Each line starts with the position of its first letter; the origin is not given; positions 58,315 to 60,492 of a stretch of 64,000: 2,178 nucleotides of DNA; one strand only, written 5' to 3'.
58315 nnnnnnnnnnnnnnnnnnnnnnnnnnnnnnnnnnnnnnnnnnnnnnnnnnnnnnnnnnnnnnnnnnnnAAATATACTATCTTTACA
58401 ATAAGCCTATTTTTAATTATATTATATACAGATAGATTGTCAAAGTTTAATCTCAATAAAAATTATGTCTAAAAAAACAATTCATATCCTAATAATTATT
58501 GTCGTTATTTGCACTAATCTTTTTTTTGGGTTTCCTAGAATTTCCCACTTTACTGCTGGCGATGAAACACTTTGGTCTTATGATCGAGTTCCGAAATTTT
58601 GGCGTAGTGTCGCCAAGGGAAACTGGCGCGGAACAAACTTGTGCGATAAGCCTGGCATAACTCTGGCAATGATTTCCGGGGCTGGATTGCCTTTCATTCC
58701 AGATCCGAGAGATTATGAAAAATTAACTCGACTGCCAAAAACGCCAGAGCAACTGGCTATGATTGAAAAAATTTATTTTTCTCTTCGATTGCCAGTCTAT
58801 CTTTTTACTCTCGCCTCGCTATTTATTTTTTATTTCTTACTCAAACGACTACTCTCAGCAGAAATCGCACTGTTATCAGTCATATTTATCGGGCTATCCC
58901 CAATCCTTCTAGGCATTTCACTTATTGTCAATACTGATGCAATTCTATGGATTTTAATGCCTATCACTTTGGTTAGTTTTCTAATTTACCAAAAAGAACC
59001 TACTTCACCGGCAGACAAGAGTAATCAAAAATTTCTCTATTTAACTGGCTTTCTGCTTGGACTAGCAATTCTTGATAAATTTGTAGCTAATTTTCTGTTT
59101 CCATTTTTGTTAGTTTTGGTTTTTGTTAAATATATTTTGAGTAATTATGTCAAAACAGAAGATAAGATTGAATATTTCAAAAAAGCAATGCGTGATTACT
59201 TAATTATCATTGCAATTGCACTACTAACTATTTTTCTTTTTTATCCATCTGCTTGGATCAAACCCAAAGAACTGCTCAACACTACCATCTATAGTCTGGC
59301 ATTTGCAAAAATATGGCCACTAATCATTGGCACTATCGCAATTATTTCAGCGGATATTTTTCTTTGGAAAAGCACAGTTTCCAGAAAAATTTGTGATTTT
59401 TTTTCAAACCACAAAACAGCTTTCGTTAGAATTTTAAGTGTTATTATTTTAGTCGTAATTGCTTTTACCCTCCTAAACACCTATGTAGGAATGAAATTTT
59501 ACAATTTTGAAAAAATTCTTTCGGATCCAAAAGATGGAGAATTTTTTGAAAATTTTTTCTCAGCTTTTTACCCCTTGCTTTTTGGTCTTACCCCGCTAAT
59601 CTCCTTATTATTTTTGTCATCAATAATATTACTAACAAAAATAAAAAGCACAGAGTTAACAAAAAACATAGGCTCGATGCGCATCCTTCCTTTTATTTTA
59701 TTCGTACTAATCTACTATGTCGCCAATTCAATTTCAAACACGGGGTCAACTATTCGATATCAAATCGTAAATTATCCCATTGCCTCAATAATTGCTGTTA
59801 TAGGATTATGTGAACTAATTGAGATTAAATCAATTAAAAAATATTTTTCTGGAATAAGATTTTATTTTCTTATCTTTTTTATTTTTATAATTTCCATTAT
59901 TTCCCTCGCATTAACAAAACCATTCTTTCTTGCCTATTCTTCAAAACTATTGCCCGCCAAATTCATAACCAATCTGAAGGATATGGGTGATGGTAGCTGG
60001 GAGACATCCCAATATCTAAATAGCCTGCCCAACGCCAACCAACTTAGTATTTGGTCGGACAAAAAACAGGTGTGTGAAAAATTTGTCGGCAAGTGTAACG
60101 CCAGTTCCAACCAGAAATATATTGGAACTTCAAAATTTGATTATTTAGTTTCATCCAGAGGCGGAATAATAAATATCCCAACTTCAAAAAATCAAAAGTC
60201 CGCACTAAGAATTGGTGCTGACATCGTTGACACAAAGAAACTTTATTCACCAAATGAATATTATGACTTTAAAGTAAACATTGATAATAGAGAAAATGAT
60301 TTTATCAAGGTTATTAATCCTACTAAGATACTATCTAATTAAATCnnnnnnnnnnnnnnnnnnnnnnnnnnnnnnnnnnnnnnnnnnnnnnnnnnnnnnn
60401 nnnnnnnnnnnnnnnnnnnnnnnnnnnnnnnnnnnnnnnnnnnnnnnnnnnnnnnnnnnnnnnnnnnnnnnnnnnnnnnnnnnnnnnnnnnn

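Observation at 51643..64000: Seven tandem ArnT/PMT-like (GT-C fold) membrane glycosyltransferase paralogs in two divergent subfamilies, in convergent arrays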

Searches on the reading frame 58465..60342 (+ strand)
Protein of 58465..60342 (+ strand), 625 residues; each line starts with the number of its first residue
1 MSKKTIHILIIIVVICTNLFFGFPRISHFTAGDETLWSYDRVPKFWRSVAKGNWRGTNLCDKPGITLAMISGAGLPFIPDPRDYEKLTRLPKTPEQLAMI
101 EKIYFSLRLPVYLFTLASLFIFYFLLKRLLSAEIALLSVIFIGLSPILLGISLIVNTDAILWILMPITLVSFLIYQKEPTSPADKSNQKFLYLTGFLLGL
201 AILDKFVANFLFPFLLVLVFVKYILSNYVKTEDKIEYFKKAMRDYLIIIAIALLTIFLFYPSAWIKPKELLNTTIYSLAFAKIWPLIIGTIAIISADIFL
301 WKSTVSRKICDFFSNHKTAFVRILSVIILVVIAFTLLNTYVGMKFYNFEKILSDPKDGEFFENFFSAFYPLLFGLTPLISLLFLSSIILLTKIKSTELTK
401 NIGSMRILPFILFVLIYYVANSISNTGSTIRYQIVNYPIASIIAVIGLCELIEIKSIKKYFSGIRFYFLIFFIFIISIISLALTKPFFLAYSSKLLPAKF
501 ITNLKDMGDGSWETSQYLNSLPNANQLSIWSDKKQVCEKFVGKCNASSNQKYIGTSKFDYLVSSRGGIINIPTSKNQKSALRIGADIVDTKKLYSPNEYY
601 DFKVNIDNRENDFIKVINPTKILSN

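Call 8: search_protein_families(library=pfam, proteins=[window:58465-60342:+], max_evalue=0.01)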
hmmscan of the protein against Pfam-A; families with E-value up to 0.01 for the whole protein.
window:58465-60342:+ (625 aa): 2 families
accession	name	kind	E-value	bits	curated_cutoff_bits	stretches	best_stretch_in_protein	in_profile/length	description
PF13231.12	PMT_2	-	1.7e-11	45.1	26.1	1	104-221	21-132/160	Dolichyl-phosphate-mannose-protein mannosyltransferase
PF02366.24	PMT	-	5.7e-10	39.6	22.7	1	103-263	81-241/245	Dolichyl-phosphate-mannose-protein mannosyltransferase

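Call 9: search_protein_families(library=ncbifam, proteins=[window:58465-60342:+], max_evalue=0.01)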
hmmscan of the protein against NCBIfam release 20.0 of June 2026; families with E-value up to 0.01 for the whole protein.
window:58465-60342:+ (625 aa): 0 families

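Call 15: find_encoding_contigs(protein=window:58465-60342:+, flank=10000, max_places=6)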
Protein window:58465-60342:+ (625 aa): no gene with exactly this product is on record in the collection.
